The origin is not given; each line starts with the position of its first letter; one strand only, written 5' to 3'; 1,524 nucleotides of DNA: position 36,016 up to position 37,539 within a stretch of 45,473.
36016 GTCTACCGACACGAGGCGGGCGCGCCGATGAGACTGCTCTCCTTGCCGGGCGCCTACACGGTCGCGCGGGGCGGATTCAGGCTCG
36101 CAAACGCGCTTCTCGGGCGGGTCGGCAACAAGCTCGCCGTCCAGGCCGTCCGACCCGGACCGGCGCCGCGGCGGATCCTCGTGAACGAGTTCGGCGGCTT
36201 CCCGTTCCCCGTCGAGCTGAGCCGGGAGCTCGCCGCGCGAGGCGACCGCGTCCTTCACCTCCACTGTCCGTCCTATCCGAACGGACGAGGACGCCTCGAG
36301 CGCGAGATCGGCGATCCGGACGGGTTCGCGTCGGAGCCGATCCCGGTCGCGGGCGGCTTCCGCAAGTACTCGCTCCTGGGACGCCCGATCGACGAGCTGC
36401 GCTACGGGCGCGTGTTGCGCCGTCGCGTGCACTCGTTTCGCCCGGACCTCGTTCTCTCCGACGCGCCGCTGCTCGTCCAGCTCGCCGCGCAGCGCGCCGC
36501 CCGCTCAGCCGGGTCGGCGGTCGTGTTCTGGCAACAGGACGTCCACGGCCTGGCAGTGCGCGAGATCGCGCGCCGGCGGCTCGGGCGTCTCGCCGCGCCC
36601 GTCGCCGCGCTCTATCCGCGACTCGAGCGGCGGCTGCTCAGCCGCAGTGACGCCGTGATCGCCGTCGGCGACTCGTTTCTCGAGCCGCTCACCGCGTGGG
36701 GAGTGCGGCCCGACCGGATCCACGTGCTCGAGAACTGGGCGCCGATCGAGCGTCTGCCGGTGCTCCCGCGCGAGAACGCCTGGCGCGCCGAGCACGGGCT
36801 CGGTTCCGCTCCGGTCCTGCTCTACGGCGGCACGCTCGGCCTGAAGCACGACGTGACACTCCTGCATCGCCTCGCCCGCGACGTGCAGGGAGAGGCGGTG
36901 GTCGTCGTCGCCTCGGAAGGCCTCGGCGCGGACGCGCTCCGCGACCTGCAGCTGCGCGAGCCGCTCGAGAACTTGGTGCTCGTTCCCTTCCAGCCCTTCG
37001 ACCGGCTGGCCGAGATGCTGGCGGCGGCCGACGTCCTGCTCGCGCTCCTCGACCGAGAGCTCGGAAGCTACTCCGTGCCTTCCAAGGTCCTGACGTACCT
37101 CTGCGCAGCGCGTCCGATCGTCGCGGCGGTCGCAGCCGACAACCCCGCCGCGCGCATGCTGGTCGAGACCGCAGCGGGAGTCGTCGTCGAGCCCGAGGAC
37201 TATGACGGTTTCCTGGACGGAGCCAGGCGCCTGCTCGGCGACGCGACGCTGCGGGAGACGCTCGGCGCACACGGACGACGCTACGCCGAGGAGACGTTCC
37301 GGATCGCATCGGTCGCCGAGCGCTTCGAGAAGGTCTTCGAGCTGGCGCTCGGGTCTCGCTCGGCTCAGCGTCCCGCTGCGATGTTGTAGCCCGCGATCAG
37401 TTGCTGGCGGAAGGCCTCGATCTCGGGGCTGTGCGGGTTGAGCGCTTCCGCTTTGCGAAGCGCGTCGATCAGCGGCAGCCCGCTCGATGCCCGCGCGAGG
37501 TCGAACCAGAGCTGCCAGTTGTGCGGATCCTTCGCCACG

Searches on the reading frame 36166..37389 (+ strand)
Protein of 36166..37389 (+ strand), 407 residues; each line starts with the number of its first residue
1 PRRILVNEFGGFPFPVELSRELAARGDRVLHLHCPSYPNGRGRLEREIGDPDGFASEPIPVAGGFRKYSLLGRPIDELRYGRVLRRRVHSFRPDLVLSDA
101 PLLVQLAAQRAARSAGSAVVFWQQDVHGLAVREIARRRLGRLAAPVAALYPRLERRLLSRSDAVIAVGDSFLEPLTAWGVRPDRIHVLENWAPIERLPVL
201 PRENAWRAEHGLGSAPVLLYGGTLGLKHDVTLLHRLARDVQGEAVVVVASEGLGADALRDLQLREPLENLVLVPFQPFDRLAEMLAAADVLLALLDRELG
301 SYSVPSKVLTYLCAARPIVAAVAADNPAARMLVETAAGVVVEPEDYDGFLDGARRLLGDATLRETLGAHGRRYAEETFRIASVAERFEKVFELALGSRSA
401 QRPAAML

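Call 90: find_homologous_proteins(query=window:36166-37389:+, max_evalue=1e-20)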
Query window:36166-37389:+ (407 aa): 432 proteins with E <= 1e-20 among 8000 candidates; the best 120 are listed.
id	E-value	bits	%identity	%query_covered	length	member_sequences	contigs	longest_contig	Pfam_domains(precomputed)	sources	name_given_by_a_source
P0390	4.0e-260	881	100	100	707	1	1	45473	PF00534.27,PF13649.13,PF13579.13,PF13439.13,PF08241.19,PF08242.19,PF13692.13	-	-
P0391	3.0e-144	499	59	98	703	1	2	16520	PF00534.27,PF13649.13,PF13579.13,PF13439.13,PF03966.23,PF08241.19,PF08242.19,PF13692.13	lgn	-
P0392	2.1e-142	493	61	95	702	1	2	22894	PF13847.13,PF00534.27,PF13649.13,PF13579.13,PF13439.13,PF08241.19,PF08242.19,PF13692.13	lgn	-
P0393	2.0e-138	480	58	98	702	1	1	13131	PF00534.27,PF13649.13,PF13579.13,PF13439.13,PF03966.23,PF08241.19,PF08242.19,PF13692.13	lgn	-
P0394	7.7e-137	475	59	96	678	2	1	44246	PF13847.13,PF00534.27,PF13649.13,PF13579.13,PF13439.13,PF01209.25,PF08241.19,PF08242.19,PF13692.13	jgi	jgi:glycosyltransferase involved in cell wall biosynthesis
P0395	1.1e-133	465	54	97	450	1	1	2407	PF00534.27,PF13579.13,PF13439.13,PF13692.13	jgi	jgi:glycosyltransferase involved in cell wall biosynthesis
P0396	1.9e-133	464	58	93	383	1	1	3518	PF00534.27,PF13579.13,PF13439.13,PF13692.13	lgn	-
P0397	8.7e-130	452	56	96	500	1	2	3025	PF00534.27,PF13579.13,PF13439.13,PF13692.13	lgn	-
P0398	1.7e-116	408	52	96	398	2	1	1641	PF00534.27,PF13579.13,PF13439.13,PF13692.13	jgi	-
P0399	2.5e-116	408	51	98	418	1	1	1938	PF00534.27,PF13579.13,PF13439.13,PF13692.13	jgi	jgi:glycosyltransferase involved in cell wall biosynthesis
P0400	4.1e-116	407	53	96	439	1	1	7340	PF00534.27,PF13579.13,PF13439.13,PF13692.13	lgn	-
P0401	2.1e-114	401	52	98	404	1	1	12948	PF00534.27,PF13579.13,PF13439.13,PF13692.13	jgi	jgi:putative colanic acid biosynthesis glycosyltransferase WcaI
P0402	2.6e-114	401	52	98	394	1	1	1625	PF00534.27,PF13579.13,PF13439.13,PF13692.13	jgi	jgi:colanic acid biosynthesis glycosyl transferase WcaI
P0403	4.9e-114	400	52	96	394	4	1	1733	PF00534.27,PF13579.13,PF13439.13,PF13692.13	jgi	jgi:glycosyltransferase involved in cell wall biosynthesis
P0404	5.9e-114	400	51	96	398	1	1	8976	PF00534.27,PF13579.13,PF13439.13,PF13692.13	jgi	jgi:colanic acid biosynthesis glycosyl transferase WcaI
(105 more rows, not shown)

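Call 91: find_encoding_contigs(protein=P0392, flank=10000, max_places=1)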
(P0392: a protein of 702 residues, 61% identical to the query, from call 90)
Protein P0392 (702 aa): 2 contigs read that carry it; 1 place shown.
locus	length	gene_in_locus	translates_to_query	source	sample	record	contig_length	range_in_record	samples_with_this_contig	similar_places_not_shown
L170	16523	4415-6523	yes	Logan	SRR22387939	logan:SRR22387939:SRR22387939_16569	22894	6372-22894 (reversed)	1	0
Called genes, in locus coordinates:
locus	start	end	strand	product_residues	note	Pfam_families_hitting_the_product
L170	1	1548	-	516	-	?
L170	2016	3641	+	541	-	PF02706:Wzz (weak), PF13614:AAA_31 (faint), PF13807:GNVR (weak), PF01656:CbiA, PF10609:ParA (weak)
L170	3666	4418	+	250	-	PF00923:TAL_FSA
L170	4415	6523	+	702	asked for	PF08241:Methyltransf_11, PF08242:Methyltransf_12, PF13649:Methyltransf_25, PF13847:Methyltransf_31 (weak), PF13439:Glyco_transf_4, PF13579:Glyco_trans_4_4, PF00534:Glycos_transf_1 (weak), PF13692:Glyco_trans_1_4 (weak)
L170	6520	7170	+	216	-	PF02397:Bac_transf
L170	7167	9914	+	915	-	PF13440:Polysacc_synt_3 (weak), PF14296:O-ag_pol_Wzy (weak)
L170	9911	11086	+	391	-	PF00534:Glycos_transf_1, PF13692:Glyco_trans_1_4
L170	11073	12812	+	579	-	PF13489:Methyltransf_23, PF13847:Methyltransf_31 (weak), PF08241:Methyltransf_11, PF08242:Methyltransf_12, PF13649:Methyltransf_25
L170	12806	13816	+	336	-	PF01073:3Beta_HSD, PF01370:Epimerase, PF02719:Polysacc_synt_2 (faint), PF04321:RmlD_sub_bind, PF16363:GDP_Man_Dehyd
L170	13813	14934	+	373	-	PF01041:DegT_DnrJ_EryC1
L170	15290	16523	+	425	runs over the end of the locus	PF03721:UDPG_MGDP_dh_N, PF00984:UDPG_MGDP_dh, PF03720:UDPG_MGDP_dh_C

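Call 92: find_encoding_contigs(protein=P0394, flank=10000, max_places=1)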
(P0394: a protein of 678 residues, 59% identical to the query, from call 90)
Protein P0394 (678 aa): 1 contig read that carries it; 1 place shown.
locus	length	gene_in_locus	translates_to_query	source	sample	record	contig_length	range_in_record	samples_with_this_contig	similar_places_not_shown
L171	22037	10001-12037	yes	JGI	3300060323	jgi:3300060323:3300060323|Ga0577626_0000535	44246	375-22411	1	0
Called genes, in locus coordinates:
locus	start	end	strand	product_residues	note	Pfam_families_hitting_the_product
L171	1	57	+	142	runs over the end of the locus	?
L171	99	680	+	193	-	PF13489:Methyltransf_23, PF07021:MetW (weak), PF13649:Methyltransf_25, PF13847:Methyltransf_31, PF08241:Methyltransf_11, PF08242:Methyltransf_12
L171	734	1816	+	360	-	PF13439:Glyco_transf_4, PF20706:GT4-conflict (weak), PF00534:Glycos_transf_1, PF13692:Glyco_trans_1_4, PF13524:Glyco_trans_1_2 (weak)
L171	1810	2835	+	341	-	PF01073:3Beta_HSD, PF01370:Epimerase, PF02719:Polysacc_synt_2, PF04321:RmlD_sub_bind, PF05368:NmrA (faint), PF07993:NAD_binding_4, PF16363:GDP_Man_Dehyd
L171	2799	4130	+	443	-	PF03721:UDPG_MGDP_dh_N, PF00984:UDPG_MGDP_dh, PF03720:UDPG_MGDP_dh_C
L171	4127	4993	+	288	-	PF00106:adh_short, PF08659:KR, PF23441:SDR, PF01370:Epimerase, PF13561:adh_short_C2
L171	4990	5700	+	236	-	PF00483:NTP_transferase, PF12804:NTP_transf_3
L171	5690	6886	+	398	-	PF01073:3Beta_HSD, PF01370:Epimerase, PF02719:Polysacc_synt_2 (weak), PF07993:NAD_binding_4, PF13460:NAD_binding_10, PF16363:GDP_Man_Dehyd, PF01370:Epimerase, PF16363:GDP_Man_Dehyd, +1 more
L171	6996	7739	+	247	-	PF00923:TAL_FSA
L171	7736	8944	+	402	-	PF13439:Glyco_transf_4, PF13579:Glyco_trans_4_4, PF20706:GT4-conflict, PF00534:Glycos_transf_1, PF13692:Glyco_trans_1_4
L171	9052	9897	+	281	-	PF00535:Glycos_transf_2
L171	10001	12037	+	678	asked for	PF01209:Ubie_methyltran, PF08241:Methyltransf_11, PF08242:Methyltransf_12, PF13649:Methyltransf_25, PF13847:Methyltransf_31, PF13439:Glyco_transf_4, PF13579:Glyco_trans_4_4, PF00534:Glycos_transf_1, +1 more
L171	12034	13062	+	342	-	PF01073:3Beta_HSD, PF01370:Epimerase, PF16363:GDP_Man_Dehyd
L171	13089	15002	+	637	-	PF04932:Wzy_C, PF14559:TPR_19 (weak)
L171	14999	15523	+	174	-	PF04542:Sigma70_r2, PF08281:Sigma70_r4_2, PF04545:Sigma70_r4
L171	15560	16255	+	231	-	-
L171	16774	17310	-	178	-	-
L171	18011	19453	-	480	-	PF06253:MTTB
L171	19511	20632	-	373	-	PF01547:SBP_bac_1, PF13416:SBP_bac_8, PF13343:SBP_bac_6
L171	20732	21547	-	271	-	PF00795:CN_hydrolase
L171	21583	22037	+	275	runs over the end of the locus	PF12697:Abhydrolase_6, PF00561:Abhydrolase_1, PF12146:Hydrolase_4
